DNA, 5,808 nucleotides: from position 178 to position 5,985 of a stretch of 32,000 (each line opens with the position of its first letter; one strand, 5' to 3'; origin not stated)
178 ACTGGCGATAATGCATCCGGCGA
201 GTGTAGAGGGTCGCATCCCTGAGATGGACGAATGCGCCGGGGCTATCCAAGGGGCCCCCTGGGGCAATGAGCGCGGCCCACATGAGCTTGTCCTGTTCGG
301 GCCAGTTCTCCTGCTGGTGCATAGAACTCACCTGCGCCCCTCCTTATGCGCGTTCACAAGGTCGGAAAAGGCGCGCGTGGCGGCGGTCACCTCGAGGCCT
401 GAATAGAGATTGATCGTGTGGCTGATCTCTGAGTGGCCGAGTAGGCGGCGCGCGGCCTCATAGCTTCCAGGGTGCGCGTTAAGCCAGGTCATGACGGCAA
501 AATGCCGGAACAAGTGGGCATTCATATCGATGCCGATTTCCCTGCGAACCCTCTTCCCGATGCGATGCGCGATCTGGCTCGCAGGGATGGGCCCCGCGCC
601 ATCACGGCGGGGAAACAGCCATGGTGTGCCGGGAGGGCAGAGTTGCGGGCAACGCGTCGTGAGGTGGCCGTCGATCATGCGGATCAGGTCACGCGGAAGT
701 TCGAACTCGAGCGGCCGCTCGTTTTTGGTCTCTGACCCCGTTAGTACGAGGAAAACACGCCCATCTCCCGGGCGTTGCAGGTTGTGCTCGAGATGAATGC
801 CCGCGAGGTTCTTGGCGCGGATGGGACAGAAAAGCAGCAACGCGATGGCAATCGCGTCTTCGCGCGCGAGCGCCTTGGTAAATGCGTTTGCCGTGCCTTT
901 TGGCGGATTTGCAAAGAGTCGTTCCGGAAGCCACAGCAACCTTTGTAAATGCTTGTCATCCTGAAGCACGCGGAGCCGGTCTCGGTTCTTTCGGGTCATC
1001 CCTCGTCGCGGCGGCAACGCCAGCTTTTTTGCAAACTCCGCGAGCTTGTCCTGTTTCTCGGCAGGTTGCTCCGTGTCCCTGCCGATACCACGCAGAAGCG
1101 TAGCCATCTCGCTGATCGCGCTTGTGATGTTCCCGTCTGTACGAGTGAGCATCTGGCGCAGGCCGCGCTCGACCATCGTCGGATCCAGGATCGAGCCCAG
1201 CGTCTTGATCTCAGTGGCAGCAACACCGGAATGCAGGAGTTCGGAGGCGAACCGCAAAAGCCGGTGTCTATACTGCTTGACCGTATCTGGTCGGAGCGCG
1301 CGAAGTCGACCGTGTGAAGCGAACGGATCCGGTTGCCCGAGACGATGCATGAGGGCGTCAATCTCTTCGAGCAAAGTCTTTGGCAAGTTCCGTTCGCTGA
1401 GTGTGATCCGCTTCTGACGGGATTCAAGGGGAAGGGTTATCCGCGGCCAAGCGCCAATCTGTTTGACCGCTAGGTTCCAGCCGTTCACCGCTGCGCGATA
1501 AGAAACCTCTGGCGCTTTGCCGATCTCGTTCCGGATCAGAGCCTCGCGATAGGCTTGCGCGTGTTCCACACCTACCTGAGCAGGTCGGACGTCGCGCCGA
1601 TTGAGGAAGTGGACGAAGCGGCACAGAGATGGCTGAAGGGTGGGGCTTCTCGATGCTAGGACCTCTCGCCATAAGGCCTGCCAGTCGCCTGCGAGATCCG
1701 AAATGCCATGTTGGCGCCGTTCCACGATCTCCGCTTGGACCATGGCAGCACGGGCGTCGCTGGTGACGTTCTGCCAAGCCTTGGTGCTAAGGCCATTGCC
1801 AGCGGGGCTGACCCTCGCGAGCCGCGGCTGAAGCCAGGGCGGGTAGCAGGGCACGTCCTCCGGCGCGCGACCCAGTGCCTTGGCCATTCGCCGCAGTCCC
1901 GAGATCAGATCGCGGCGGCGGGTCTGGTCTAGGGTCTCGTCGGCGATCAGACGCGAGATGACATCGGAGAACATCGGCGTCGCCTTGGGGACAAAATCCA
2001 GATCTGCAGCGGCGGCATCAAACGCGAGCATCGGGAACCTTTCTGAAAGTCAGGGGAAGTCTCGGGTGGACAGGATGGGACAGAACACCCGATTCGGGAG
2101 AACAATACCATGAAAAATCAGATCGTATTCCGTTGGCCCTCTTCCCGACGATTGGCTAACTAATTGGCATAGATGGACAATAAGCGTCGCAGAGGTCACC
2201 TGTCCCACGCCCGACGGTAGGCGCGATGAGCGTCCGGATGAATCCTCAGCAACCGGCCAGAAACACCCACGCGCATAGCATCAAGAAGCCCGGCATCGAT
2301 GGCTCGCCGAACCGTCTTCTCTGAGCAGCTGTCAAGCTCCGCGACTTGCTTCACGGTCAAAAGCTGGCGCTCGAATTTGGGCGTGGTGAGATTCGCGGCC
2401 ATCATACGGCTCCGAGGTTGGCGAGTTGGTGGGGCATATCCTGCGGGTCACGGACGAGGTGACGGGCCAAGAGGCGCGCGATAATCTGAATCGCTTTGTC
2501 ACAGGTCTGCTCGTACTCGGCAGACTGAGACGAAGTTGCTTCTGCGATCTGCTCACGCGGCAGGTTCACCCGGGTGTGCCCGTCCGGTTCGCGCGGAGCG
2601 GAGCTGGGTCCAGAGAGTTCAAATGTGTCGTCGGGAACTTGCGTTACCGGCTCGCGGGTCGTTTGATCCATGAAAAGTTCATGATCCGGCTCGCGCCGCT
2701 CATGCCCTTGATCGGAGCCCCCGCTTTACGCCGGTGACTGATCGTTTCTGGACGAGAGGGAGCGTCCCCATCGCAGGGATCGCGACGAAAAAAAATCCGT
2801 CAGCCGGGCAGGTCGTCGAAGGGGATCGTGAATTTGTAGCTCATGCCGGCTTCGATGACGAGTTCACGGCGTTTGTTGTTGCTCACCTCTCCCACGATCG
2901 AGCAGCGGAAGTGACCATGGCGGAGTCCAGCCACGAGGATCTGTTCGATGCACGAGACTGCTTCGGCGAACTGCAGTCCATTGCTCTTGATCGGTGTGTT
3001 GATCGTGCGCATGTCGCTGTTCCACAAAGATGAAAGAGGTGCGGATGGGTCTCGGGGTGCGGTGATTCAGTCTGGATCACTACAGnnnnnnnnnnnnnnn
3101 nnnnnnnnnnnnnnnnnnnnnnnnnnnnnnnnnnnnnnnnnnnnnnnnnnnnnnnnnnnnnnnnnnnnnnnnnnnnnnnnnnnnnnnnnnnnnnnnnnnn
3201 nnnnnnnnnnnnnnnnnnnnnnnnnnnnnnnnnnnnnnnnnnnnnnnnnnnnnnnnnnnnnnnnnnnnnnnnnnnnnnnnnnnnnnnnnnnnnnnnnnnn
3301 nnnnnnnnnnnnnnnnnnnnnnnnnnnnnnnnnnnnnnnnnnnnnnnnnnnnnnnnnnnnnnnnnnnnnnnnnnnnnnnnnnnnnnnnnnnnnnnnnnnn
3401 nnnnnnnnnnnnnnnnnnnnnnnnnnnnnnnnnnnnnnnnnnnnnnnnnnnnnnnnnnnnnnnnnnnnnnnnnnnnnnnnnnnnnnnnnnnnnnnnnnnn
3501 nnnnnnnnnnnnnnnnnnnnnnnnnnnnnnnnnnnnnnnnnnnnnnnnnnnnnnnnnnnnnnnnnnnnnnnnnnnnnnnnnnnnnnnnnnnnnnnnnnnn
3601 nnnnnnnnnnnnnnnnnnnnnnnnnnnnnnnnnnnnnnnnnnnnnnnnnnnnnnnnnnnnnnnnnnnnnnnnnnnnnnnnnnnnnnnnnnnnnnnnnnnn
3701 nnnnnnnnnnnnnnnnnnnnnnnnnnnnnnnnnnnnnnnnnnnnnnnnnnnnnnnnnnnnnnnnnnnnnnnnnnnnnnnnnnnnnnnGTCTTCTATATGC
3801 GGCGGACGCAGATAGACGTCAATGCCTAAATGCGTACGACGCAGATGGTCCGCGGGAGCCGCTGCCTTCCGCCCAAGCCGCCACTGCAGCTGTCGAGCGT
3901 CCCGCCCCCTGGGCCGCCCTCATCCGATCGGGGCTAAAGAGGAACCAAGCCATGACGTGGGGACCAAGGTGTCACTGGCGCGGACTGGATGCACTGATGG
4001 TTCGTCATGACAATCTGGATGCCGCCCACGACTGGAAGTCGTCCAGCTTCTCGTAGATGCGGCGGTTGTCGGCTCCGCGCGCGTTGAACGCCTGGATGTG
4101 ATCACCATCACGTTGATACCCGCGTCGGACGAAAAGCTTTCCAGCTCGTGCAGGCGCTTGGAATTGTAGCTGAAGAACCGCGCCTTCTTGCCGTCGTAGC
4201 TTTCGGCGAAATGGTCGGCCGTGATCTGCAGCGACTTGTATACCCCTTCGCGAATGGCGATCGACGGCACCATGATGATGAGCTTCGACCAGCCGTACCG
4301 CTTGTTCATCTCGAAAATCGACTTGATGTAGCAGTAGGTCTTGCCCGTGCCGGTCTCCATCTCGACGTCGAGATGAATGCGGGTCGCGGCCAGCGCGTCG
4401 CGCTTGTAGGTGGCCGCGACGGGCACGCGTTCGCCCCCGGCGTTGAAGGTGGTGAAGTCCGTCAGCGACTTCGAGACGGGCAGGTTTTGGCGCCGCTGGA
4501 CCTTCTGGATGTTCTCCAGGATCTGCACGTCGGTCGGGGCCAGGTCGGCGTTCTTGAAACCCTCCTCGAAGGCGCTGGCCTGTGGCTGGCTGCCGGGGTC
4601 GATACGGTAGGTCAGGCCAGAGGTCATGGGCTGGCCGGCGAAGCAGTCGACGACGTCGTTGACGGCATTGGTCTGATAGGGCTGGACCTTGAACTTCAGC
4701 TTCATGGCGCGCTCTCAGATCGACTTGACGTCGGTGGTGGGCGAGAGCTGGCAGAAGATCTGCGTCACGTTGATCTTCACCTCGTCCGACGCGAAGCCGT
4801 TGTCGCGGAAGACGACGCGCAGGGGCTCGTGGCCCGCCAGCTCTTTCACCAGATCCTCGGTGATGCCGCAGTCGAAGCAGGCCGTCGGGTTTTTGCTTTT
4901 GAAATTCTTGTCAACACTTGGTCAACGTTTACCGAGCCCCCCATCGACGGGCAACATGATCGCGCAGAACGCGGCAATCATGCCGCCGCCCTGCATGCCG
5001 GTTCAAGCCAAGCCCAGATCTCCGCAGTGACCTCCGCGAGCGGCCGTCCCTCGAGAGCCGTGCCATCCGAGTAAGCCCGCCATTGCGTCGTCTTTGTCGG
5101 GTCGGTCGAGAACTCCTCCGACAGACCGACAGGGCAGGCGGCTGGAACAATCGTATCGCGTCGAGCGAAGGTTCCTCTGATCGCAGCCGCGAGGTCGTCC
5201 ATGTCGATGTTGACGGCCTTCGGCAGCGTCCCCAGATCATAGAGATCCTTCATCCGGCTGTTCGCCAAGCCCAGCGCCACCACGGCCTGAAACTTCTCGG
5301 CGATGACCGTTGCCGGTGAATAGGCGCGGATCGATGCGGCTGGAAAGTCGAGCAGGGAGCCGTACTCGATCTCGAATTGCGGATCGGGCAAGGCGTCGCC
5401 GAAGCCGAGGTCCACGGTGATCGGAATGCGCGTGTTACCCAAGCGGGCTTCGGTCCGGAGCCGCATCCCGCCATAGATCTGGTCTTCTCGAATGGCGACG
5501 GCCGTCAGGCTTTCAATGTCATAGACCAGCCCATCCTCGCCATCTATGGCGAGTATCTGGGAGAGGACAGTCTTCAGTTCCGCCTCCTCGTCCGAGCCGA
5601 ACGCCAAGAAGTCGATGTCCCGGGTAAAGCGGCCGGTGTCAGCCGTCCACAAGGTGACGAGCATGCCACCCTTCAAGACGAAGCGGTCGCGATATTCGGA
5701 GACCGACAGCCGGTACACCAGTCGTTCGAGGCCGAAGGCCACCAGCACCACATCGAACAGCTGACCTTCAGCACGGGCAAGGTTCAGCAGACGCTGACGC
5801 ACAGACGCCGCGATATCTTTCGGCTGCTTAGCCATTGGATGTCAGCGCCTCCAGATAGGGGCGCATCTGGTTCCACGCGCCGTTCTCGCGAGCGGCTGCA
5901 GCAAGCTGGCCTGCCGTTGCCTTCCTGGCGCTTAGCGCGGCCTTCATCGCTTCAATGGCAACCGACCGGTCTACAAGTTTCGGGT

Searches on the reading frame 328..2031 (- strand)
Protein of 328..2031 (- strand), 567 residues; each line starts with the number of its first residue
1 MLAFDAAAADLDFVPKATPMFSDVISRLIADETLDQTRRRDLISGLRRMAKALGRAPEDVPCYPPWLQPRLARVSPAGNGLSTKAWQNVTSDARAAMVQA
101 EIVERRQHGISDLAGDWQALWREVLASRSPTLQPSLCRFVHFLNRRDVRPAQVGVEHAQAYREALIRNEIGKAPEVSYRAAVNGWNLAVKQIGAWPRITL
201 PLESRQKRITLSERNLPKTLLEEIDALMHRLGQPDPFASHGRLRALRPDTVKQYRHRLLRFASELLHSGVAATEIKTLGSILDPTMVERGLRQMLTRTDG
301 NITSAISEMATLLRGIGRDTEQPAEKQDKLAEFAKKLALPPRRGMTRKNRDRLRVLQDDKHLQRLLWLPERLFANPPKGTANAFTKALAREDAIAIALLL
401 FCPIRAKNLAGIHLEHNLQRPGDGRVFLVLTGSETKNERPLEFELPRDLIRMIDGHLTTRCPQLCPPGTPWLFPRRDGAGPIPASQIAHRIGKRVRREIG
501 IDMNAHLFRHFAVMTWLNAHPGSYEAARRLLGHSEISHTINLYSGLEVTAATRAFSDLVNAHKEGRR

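Call 14: search_protein_families(library=padloc, proteins=[window:328-2031:-], max_evalue=0.001)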
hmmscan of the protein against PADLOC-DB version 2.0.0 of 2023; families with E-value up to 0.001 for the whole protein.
window:328-2031:- (567 aa): 0 families

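Call 64: search_protein_families(library=pfam, proteins=[window:328-2031:-], max_evalue=0.001)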
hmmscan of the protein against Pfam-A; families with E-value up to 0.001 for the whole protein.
window:328-2031:- (567 aa): 1 family
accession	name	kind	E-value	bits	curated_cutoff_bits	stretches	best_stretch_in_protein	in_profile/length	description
PF00589.27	Phage_integrase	-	2.3e-09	37.7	27.1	1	386-544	18-166/172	Phage integrase family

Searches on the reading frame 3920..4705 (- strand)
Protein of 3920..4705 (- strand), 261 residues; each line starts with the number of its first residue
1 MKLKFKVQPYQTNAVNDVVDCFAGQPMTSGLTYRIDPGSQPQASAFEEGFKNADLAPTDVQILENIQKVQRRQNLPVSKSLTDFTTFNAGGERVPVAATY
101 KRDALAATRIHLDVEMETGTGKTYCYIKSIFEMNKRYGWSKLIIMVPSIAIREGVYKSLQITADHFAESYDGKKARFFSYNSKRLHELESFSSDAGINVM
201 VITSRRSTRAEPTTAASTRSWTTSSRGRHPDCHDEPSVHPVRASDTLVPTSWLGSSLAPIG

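Call 13: search_protein_families(library=pfam, proteins=[window:3920-4705:-], max_evalue=0.001)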
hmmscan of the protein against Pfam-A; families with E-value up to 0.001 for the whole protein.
window:3920-4705:- (261 aa): 2 families
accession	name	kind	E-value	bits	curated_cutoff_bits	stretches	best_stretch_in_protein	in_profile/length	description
PF04851.21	ResIII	-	1e-08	35.7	22.5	1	73-201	20-104/164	Type III restriction enzyme, res subunit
PF00270.35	DEAD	-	1.3e-05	25.4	26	1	114-206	19-104/167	DEAD/DEAH box helicase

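Call 14: search_protein_families(library=padloc, proteins=[window:3920-4705:-], max_evalue=0.001)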
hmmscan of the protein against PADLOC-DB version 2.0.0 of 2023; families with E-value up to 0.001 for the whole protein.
window:3920-4705:- (261 aa): 5 families
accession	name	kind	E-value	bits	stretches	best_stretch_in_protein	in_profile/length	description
PDLC03647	REase_III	-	1.4e-58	196.9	1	1-204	1-180/989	Type III restriction enzyme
PDLC03649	REase_III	-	1e-20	71.3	1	104-183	69-150/973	Type III restriction enzyme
PDLC02707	PbeA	-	9.3e-05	19.2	1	114-211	273-367/672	PbeA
PDLC01007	typeIV_DinG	-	0.00051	16.8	1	102-166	10-74/676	CRISPR type AFERR-associated DEAD/DEAH-box helicase Csf4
PDLC01321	typeIV_DinG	-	0.00066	16.6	1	102-160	10-67/559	CAS-IV-A; associated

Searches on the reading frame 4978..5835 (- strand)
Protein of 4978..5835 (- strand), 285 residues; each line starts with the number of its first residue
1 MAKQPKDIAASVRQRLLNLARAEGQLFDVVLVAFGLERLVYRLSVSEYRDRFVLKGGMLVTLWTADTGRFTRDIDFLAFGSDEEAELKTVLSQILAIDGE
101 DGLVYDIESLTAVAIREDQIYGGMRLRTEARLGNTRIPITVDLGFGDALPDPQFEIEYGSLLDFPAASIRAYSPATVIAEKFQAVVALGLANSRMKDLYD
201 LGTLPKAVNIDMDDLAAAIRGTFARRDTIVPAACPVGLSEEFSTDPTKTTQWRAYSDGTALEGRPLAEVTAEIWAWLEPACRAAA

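Call 13: search_protein_families(library=pfam, proteins=[window:4978-5835:-], max_evalue=0.001)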
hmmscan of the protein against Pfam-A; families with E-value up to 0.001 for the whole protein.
window:4978-5835:- (285 aa): 1 family
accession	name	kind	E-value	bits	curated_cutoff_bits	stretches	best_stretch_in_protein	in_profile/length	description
PF08843.17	AbiEii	-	4.4e-45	154.9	22.5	1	38-262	1-226/238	Nucleotidyl transferase AbiEii toxin, Type IV TA system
